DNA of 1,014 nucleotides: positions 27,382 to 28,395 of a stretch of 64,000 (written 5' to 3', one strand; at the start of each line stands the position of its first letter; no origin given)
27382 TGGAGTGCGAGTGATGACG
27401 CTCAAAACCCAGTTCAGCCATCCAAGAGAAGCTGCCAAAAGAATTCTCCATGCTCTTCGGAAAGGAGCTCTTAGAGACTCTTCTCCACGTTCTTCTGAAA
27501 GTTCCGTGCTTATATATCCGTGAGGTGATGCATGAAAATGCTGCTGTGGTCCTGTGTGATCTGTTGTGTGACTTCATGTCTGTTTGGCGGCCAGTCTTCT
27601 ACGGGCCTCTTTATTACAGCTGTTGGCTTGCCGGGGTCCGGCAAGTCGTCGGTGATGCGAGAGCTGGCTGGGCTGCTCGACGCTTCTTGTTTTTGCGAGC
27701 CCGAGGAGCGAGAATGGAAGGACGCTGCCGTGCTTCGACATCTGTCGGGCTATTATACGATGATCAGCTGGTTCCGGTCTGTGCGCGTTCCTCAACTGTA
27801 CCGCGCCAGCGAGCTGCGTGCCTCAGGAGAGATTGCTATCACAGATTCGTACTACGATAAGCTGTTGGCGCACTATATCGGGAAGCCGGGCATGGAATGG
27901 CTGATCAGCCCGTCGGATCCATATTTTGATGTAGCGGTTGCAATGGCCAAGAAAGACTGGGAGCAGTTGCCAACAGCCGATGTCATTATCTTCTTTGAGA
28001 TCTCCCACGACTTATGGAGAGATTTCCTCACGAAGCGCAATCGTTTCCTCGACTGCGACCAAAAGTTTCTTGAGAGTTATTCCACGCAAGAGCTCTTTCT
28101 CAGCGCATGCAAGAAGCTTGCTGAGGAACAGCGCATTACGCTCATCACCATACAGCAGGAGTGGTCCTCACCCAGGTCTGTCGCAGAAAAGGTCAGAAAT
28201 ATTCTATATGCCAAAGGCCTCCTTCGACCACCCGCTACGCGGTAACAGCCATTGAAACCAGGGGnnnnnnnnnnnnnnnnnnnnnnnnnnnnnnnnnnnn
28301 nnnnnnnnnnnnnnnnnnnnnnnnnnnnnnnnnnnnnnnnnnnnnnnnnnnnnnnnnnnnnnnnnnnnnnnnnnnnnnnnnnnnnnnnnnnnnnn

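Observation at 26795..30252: Compact four-gene nucleotide-handling cassette: two dNK-like kinases, a divergent nucleoside-phosphorylase-like protein, and a phage-type dATP/dGTP diphosphohydrolase-like domain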

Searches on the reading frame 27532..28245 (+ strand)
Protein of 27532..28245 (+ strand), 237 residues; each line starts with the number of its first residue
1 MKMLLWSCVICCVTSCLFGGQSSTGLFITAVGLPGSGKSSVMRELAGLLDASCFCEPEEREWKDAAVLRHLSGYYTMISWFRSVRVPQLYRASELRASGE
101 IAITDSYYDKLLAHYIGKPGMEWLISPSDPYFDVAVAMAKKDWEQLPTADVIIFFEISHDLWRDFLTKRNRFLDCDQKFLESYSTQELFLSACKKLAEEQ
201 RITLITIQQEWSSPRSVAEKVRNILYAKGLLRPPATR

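Call 3: search_protein_families(library=pfam, proteins=[window:27532-28245:+], max_evalue=1)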
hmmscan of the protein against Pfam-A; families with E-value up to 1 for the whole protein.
window:27532-28245:+ (237 aa): 11 families
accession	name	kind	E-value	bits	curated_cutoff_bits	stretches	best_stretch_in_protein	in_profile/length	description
PF13401.12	AAA_22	-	0.0021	18.8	27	1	24-52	4-35/130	AAA domain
PF13238.12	AAA_18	-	0.012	16.5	29.4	1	30-55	3-32/128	AAA domain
PF13671.12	AAA_33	-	0.024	15.4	27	1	29-51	3-25/143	AAA domain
PF13191.12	AAA_16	-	0.054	14.4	32.6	1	26-52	25-51/167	AAA ATPase domain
PF13148.11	DUF3987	-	0.077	12.6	27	1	21-51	32-62/364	Protein of unknown function (DUF3987)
PF20703.3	nSTAND1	-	0.089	12.8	27.1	1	27-67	35-73/379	Novel STAND NTPase 1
PF07728.20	AAA_5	-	0.1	13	22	1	31-69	5-44/139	AAA domain (dynein-related subfamily)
PF13521.12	AAA_28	-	0.15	12.7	27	1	29-105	3-80/164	AAA domain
PF01712.25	dNK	-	0.16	12.1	27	0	32-71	5-42/203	Deoxynucleoside kinase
PF13604.12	AAA_30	-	0.17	12.1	27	1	23-51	16-44/191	AAA domain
PF13207.12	AAA_17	-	0.2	12.4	27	1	31-47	1-17/136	AAA domain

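Call 4: search_protein_families(library=ncbifam, proteins=[window:27532-28245:+], max_evalue=1)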
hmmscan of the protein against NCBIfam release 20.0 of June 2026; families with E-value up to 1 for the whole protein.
window:27532-28245:+ (237 aa): 14 families
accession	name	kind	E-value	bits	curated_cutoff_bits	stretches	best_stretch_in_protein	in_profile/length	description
TIGR04520.1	ECF_ATPase_1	equivalog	0.01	15.3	315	1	24-51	27-54/269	energy-coupling factor transporter ATPase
TIGR00041.1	DTMP_kinase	equivalog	0.022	14.5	83.25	1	25-71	4-53/196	dTMP kinase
TIGR04521.1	ECF_ATPase_2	equivalog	0.037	13.1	330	1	24-51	30-57/279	energy-coupling factor transporter ATPase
NF002981.0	PRK03695.1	equivalog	0.044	13.1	281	1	21-52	22-53/253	vitamin B12 ABC transporter ATP-binding protein BtuD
NF010156.0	PRK13635.1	equivalog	0.055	12.6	392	1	24-50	32-58/279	energy-coupling factor ABC transporter ATP-binding protein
NF008420.0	PRK11247.1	equivalog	0.062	12.5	395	1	23-51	36-64/257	aliphatic sulfonates ABC transporter ATP-binding protein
TIGR02173.1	cyt_kin_arch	equivalog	0.11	12.5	102.1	1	27-54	2-29/169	(d)CMP kinase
NF040873.1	AztA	equivalog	0.13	11.9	220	1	25-51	18-44/191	zinc ABC transporter ATP-binding protein AztA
TIGR01189.1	ccmA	equivalog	0.13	11.9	131.6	1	24-50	25-51/198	heme ABC exporter ATP-binding protein CcmA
TIGR02315.1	ABC_phnC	equivalog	0.16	11.3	266.1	1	24-51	27-54/243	phosphonate ABC transporter ATP-binding protein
NF008653.0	PRK11650.1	subfamily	0.19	10.8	432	1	24-48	29-53/357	sn-glycerol-3-phosphate ABC transporter ATP-binding protein UgpC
NF010158.0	PRK13637.1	equivalog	0.22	10.6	390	1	25-52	33-60/287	energy-coupling factor transporter ATPase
TIGR03797.1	NHLM_micro_ABC2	equivalog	0.23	9.9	709.4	1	23-47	477-501/686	NHLP bacteriocin export ABC transporter permease/ATPase subunit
NF010068.0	PRK13548.1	equivalog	0.26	10.4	261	1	24-51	30-57/261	heme ABC transporter ATP-binding protein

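Call 6: search_protein_families(library=phrogs, proteins=[window:27532-28245:+], max_evalue=0.01)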
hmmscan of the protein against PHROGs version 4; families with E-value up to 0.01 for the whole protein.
window:27532-28245:+ (237 aa): 2 families
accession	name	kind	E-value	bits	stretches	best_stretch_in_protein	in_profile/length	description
phrog_761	-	other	5.8e-07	30.5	1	22-228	16-214/362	thymidylate kinase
phrog_293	-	moron, auxiliary metabolic gene and host takeover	0.0036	16.3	0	25-51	163-189/1058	ABC transporter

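Call 22: search_protein_families(library=padloc, proteins=[window:27532-28245:+], max_evalue=0.01)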
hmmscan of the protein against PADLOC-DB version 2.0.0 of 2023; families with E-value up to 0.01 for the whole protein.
window:27532-28245:+ (237 aa): 2 families
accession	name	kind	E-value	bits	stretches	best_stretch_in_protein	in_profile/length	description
PDLC04690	PDC-M51B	-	5.3e-05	21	1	26-59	3-36/191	-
PDLC04140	mad8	-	0.0045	14.6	1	25-203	27-116/314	mads_8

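Call 28: find_homologous_proteins(query=window:27532-28245:+, max_evalue=0.001)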
Query window:27532-28245:+ (237 aa): 87 proteins with E <= 0.001 among 348 candidates.
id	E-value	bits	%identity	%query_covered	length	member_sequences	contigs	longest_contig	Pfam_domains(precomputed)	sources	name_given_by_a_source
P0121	4.9e-158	542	100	100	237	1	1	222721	-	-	-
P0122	1.3e-124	433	79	98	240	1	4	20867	-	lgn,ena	-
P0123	4.9e-114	398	74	96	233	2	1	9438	-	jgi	jgi:thymidylate kinase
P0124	6.4e-110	385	72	95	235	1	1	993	-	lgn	-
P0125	5.3e-107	375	69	98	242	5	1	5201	-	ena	-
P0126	1.5e-106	374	69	98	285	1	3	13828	-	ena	-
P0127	3.6e-99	350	68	95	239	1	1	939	-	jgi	jgi:nicotinamide riboside kinase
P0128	3.6e-99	350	68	92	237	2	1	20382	-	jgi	jgi:thymidylate kinase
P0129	1.6e-96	341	65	96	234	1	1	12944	-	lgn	-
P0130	1.4e-94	335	67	95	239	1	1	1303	-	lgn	-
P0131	3.2e-90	320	72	81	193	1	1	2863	-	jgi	jgi:hypothetical protein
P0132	7.0e-89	316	70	81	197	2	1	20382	-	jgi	jgi:hypothetical protein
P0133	2.2e-67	246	63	69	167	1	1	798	-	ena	-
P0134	2.1e-60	223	49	90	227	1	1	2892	-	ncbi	-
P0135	1.7e-57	213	67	60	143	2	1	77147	-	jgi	jgi:hypothetical protein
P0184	5.3e-43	166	39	89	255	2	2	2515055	-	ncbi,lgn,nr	ncbi:MAG: hypothetical protein KC505_10645 [Myxococcales bacterium]|nr:hypothetical protein [Myxococ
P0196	1.4e-38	151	38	88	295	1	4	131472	-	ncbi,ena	-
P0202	1.2e-34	138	39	77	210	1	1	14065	PF13521.13,PF13671.13,PF13238.13,PF01712.26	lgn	-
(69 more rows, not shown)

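Call 30: search_solved_structures(query=A2, max_evalue=1, show_alignments=2)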
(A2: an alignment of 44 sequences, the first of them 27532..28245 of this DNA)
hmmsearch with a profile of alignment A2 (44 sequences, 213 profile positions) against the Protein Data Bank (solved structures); distinct sequences matched with E-value up to 1: 194 (the best 60 are shown).
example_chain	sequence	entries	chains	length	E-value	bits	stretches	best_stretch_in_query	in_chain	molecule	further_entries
2jas_A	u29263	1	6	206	3.7e-07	33.1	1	9-155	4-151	DEOXYGUANOSINE KINASE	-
2jaq_A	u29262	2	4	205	4e-07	33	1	9-155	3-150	DEOXYGUANOSINE KINASE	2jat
8puu_A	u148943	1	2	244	1.3e-05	28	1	7-208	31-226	Deoxynucleoside kinase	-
3ux8_A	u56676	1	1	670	6e-05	25.9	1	5-23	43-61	Excinuclease ABC, A subunit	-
2r6f_A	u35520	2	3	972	0.00014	24.7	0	5-23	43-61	Excinuclease ABC subunit A | Excinuclease ABC, A subunit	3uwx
6n9l_A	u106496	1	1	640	0.0012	21.6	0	5-25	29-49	UvrABC system protein A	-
3umf_A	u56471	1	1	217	0.0015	21.3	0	132-194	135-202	Adenylate kinase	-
3pih_A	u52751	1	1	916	0.0027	20.5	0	5-25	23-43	UvrABC system protein A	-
2yof_A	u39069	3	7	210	0.003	20.3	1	3-88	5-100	THYMIDYLATE KINASE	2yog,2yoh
2wwf_A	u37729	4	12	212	0.0031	20.3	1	3-88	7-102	THYMIDILATE KINASE, PUTATIVE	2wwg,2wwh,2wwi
4cvn_A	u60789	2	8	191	0.0032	20.2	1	4-33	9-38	PUTATIVE ADENYLATE KINASE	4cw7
6c2u_A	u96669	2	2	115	0.0033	20.2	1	4-49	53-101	phosphate-loop protein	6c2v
9gxk_A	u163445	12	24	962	0.0033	20.2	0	6-23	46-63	UvrABC system protein A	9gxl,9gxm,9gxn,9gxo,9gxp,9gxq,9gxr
2yvu_A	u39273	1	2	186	0.0038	20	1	4-46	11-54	Probable adenylyl-sulfate kinase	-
4mqb_A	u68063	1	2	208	0.0041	19.9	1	6-93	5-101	Thymidylate kinase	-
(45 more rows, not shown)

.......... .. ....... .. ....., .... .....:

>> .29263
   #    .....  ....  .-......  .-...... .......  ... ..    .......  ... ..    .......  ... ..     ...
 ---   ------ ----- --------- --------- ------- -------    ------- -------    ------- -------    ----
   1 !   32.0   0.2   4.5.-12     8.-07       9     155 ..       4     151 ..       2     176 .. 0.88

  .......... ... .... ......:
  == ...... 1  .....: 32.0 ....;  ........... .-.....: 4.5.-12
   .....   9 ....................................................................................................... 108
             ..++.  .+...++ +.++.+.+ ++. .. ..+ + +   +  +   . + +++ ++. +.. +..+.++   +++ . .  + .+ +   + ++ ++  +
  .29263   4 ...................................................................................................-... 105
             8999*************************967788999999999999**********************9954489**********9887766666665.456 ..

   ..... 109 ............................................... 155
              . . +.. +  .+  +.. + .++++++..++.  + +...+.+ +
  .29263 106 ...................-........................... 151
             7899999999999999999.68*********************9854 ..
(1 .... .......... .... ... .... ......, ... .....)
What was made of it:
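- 27532..28245 (+): g2: dNK/TMK-fold P-loop kinase of the ancestral type, with an N-terminal signal-like peptide (about aa 1-21, 27532..27594). The family profile hits dGK 2jas at 4e-7 and dNK 8puu at 1e-5 (call 30).
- On Deoxynucleoside kinase family (PF01712 dNK) for g1 and g2: The motifs align with the FKEPvEEN and KKRGR segments of 2jas (call 30).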

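Call 46: predict_structure(alignment_id=A2)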
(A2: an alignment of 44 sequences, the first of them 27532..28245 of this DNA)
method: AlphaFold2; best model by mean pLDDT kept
length: 237 residues; sequences in the alignment: 44
mean_pLDDT: 92.8   pTM: 0.87
mean pLDDT of the five models: 92.8, 92.6, 92.5, 92.0, 92.0
residues with pLDDT >= 90: 201; 70-90: 15; 50-70: 21; < 50: 0
segments of 3 or more residues with pLDDT < 50: none
pLDDT, mean of each block of 10 residues (from residue 1): 55 58 90 97 98 95 94 96 98 98 98 97 95 98 98 98 96 89 97 98 98 98 97 86
secondary structure, 60 per line:
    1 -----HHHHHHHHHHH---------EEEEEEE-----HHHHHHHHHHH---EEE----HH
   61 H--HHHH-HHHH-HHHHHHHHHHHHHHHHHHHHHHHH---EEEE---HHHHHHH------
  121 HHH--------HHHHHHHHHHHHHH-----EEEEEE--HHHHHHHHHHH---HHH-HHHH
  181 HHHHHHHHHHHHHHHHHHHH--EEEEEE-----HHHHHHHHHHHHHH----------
elements in order: H6-16 E26-32 H38-48 E52-54 H64-67 H69-72 H74-97 E101-104 H108-114 H132-145 E151-156 H159-169 H177-200 E203-208 H214-227

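Call 48: fold_search(model_id=the predicted structure, library=pdb)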
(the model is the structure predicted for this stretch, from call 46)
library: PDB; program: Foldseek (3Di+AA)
matches with E <= 10: 1630; with E <= 0.001: 462
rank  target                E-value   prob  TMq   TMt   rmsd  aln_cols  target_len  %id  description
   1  8puu_A                6.7e-10  1.00  0.67  0.73   5.6       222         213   16  Giardia intestinalis deoxyadenosine kinase forms a functional tetramer (released 2024-10-30)
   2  8puu_B                2.7e-09  1.00  0.64  0.68   5.6       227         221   18  Giardia intestinalis deoxyadenosine kinase forms a functional tetramer (released 2024-10-30)
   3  5h70_A                4.4e-08  1.00  0.56  0.63   4.9       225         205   16  Crystal structure of ADP bound dTMP kinase (st1543) from Sulfolobus Tokodaii Strain7 (released 2016-12-07)
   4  1w2h_B                6.7e-08  1.00  0.53  0.61   5.8       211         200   15  Crystal Structure Of Mycobacterium Tuberculosis Thymidylate Kinase Complexed With Azidothymidine Monophosphate (AZT-MP (released 2005-01-12)
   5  4nzy_A                6.7e-08  1.00  0.53  0.59   5.7       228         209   15  Crystal structure (type-2) of dTMP kinase (st1543) from Sulfolobus Tokodaii Strain7 (released 2014-12-24)
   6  4nzy_B                8.0e-08  1.00  0.54  0.61   5.4       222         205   16  Crystal structure (type-2) of dTMP kinase (st1543) from Sulfolobus Tokodaii Strain7 (released 2014-12-24)
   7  4qgh_B                1.2e-07  1.00  0.54  0.63   5.4       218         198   19  S.aureus TMK in complex with potent inhibitor compound 47 (released 2014-06-11)
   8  2plr_A                1.3e-07  1.00  0.53  0.58   5.6       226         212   15  Crystal structure of dTMP kinase (st1543) from Sulfolobus Tokodaii Strain7 (released 2008-04-22)
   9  1g3u                  1.3e-07  1.00  0.54  0.60   5.9       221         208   15  CRYSTAL STRUCTURE OF MYCOBACTERIUM TUBERCULOSIS THYMIDYLATE KINASE COMPLEXED WITH THYMIDINE MONOPHOSPHATE (TMP) (released 2001-10-25)
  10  1n5l_B                1.6e-07  1.00  0.54  0.61   5.5       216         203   16  CRYSTAL STRUCTURE OF MYCOBACTERIUM TUBERCULOSIS THYMIDYLATE KINASE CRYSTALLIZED IN SODIUM MALONATE, AFTER CATALYSIS IN (released 2003-04-15)
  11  4rzx_A                1.6e-07  1.00  0.54  0.60   5.4       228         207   15  Crystal structure (type-3) of dTMP kinase (st1543) from Sulfolobus Tokodaii Strain7 (released 2015-12-30)
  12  4hdc_B                2.3e-07  1.00  0.55  0.63   5.2       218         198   18  Discovery of Selective and Potent Inhibitors of Gram-positive Bacterial Thymidylate Kinase (TMK: Compound 41) (released 2012-10-24)
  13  2plr_B                2.9e-07  1.00  0.56  0.63   4.9       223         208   16  Crystal structure of dTMP kinase (st1543) from Sulfolobus Tokodaii Strain7 (released 2008-04-22)
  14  2xx3                  3.6e-07  1.00  0.56  0.64   5.4       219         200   19  HUMAN THYMIDYLATE KINASE COMPLEXED WITH thymidine butenyl phosphonate monophosphate and ADP (released 2011-12-07)
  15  7v2c_w                3.6e-07  1.00  0.61  0.47   4.9       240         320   15  Active state complex I from Q10 dataset (released 2022-03-02)
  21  2jas_C                4.9e-07  1.00  0.64  0.75   3.7       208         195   18  Structure of deoxyadenosine kinase from M.mycoides with bound dATP (released 2007-01-03)
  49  2jas_A                1.3e-06  1.00  0.62  0.74   3.8       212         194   16  Structure of deoxyadenosine kinase from M.mycoides with bound dATP (released 2007-01-03)
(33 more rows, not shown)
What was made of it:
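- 27532..28245 (+): Top Foldseek hits are dAK 8puu, 2jas and TMKs (calls 46, 48).
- On Deoxynucleoside kinase family (PF01712 dNK) for g1 and g2: Foldseek finds 8puu at E = 7e-10, 2jas at TMt 0.75 and rmsd 3.7, and many TMKs (calls 46, 48).
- Checked: The family profile finds dNK structures first (call 30), and so does the AF2 model (call 48).
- The best profile and fold matches are deoxynucleoside kinases, and the EPxxxW motif aligns with that of dNKs (calls 30, 48).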

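Call 50: find_encoding_contigs(protein=P0196, flank=6000, max_places=2)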
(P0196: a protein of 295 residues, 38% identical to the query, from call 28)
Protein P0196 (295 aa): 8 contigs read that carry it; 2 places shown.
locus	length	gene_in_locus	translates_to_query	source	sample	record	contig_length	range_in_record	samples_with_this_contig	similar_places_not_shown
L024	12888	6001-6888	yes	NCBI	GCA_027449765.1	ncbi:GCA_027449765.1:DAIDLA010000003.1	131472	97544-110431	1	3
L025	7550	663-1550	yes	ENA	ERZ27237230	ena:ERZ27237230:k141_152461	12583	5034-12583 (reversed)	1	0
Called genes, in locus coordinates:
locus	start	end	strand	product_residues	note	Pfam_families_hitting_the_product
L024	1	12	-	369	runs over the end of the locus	PF00871:Acetate_kinase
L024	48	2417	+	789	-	PF09364:XFP_N, PF03894:XFP, PF09363:XFP_C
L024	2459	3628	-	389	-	PF00375:SDF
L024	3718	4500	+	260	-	PF01951:Archease (faint)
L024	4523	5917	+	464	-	PF01139:RtcB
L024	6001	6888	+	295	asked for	-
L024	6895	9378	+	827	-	PF02867:Ribonuc_red_lgC, PF04167:DUF402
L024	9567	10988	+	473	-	PF00069:Pkinase, PF07714:PK_Tyr_Ser-Thr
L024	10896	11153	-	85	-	PF07843:DUF1634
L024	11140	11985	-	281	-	PF01925:TauE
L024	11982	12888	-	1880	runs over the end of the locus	PF00005:ABC_tran (faint), PF00910:RNA_helicase (faint), PF01443:Viral_helicase1 (faint), PF01583:APS_kinase (faint), PF02463:SMC_N (faint), PF17760:UvrA_inter, PF17755:UvrA_DNA-bind, PF17760:UvrA_inter, +16 more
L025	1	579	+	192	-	?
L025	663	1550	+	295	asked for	-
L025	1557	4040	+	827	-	PF02867:Ribonuc_red_lgC, PF04167:DUF402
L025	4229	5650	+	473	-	PF00069:Pkinase, PF07714:PK_Tyr_Ser-Thr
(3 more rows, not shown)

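Call 51: find_encoding_contigs(protein=P0184, flank=6000, max_places=2)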
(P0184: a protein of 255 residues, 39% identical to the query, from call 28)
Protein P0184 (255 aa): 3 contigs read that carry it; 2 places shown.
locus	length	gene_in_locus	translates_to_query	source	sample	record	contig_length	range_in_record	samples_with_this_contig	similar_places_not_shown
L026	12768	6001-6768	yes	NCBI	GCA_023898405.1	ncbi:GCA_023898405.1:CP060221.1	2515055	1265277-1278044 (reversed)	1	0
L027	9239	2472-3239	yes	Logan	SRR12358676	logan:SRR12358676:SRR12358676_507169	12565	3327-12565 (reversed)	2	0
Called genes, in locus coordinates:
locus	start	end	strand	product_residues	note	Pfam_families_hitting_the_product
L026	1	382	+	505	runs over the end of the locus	PF00528:BPD_transp_1, PF04069:OpuAC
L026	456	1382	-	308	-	-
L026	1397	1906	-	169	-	-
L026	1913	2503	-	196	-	-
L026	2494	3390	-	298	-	-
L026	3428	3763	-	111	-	-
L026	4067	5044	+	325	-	PF01636:APH, PF01633:Choline_kinase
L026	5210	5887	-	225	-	PF00106:adh_short, PF01370:Epimerase (weak), PF13561:adh_short_C2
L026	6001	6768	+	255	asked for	-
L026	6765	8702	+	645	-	PF02867:Ribonuc_red_lgC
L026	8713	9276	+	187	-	PF04167:DUF402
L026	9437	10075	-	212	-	PF01810:LysE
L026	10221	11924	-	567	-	-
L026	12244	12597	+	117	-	-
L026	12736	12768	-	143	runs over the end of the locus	PF00885:DMRL_synthase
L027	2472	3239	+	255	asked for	-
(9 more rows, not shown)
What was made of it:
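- Distant signal-peptide kinases of the same family lie next to ribonucleotide-reductase-like genes in other bacteria (calls 50, 51), which points to the bacterium's own metabolism.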

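Call 52: find_encoding_contigs(protein=P0128, flank=6000, max_places=2)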
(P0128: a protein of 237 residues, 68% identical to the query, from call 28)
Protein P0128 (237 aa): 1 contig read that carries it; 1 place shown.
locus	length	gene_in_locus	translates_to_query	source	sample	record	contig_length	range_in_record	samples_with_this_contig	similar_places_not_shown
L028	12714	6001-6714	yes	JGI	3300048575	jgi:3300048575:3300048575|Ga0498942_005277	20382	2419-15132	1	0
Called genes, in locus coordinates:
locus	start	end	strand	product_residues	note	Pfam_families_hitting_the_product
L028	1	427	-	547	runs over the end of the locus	PF13584:BatD (faint)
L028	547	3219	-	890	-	-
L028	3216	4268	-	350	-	PF00092:VWA, PF13519:VWA_2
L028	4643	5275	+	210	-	PF13671:AAA_33 (weak)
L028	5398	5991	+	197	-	-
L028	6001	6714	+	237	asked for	-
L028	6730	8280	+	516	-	PF00591:Glycos_transf_3, PF07831:PYNP_C (weak)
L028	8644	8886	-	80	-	-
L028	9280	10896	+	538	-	-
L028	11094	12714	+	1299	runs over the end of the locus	-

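Call 86: fold_search(model_id=the predicted structure, library=viral)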
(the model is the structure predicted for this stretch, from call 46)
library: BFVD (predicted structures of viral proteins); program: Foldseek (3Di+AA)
matches with E <= 10: 1145; with E <= 0.001: 118
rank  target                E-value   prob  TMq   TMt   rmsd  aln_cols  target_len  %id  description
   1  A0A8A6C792            3.7e-08  1.00  0.49  0.51   7.2       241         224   15  (no name in the UniProt tables at hand)
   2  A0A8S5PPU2            4.1e-08  1.00  0.57  0.55   6.9       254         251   16  Thymidylate kinase [Myoviridae sp. ctwwN25]
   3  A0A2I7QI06            6.2e-08  1.00  0.56  0.63   5.1       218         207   18  dTMP kinase [Vibrio phage Aphrodite1]
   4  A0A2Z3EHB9            7.0e-08  1.00  0.61  0.53   4.0       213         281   17  (no name in the UniProt tables at hand)
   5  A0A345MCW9            9.9e-08  1.00  0.56  0.61   6.2       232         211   14  (no name in the UniProt tables at hand)
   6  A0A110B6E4            1.2e-07  1.00  0.65  0.76   3.8       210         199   15  (no name in the UniProt tables at hand)
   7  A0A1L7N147            1.2e-07  1.00  0.57  0.61   5.7       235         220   17  dTMP kinase [Ralstonia phage RP12]
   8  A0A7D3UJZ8            1.3e-07  1.00  0.61  0.66   4.5       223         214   17  (no name in the UniProt tables at hand)
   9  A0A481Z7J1            3.0e-07  1.00  0.56  0.47   5.4       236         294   16  Deoxynucleoside kinase [Pithovirus LCPAC202]
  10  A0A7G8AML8            3.8e-07  1.00  0.58  0.57   6.5       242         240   14  (no name in the UniProt tables at hand)
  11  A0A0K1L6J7            4.8e-07  1.00  0.40  0.57   6.4       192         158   15  ORF_089L [Scale drop disease virus]
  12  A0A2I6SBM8            6.4e-07  1.00  0.55  0.37   5.1       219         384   13  dTMP kinase [White spot syndrome virus]
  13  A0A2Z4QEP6            6.8e-07  1.00  0.54  0.61   5.2       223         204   17  dTMP kinase [Erwinia phage vB_EamM_Alexandra]
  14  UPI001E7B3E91         1.4e-06  1.00  0.56  0.63   4.7       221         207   16  (no name look-up for this kind of identifier)
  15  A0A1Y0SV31            1.5e-06  1.00  0.47  0.27   7.4       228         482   14  dTMP kinase [Pseudomonas phage Noxifer]
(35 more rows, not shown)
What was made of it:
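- On Deoxynucleoside kinase family (PF01712 dNK) for g1 and g2: Viral dTMP kinases and dNKs are also found (call 86).
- Closest known: Deoxynucleoside kinases. Same: These kinases are the best profile and Foldseek matches (calls 30, 48, 86).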
